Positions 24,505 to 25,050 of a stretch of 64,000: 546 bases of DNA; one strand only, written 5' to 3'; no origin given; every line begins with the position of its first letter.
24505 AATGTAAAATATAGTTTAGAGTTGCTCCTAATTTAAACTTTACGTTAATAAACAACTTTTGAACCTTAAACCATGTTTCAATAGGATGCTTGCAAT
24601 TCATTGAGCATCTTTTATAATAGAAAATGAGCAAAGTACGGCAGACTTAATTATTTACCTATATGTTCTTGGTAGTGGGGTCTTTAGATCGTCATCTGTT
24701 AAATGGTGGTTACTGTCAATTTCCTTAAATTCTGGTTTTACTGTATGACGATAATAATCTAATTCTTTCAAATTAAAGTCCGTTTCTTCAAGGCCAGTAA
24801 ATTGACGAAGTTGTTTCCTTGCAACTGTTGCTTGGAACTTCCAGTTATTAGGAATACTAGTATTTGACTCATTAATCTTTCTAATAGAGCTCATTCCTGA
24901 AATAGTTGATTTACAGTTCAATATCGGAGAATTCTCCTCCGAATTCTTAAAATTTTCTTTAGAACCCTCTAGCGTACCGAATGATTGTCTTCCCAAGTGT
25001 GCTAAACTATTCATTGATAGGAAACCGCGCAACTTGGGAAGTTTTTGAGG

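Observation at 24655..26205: Low-complexity Ser-rich protein hides three TPX2-type microtubule-binding motifs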

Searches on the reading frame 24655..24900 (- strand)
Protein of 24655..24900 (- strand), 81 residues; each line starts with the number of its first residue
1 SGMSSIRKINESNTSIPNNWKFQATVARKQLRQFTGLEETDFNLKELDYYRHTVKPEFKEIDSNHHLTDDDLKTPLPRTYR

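Call 64: search_protein_families(library=pfam, proteins=[window:24655-24900:-], max_evalue=10)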
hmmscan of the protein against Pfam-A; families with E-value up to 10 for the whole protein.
window:24655-24900:- (81 aa): 3 families
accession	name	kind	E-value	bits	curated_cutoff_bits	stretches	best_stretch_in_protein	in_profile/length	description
PF06995.16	Phage_P2_GpU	-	0.097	12.8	27.5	1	13-45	16-48/120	Phage P2 GpU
PF22374.1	Clospo_01618-like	-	0.12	13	27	1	40-69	57-85/127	Clospo_01618-like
PF25556.1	SET_TTL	-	0.12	12.6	25.6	1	16-57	32-73/175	Tubulin tyrosine ligase SET-like domain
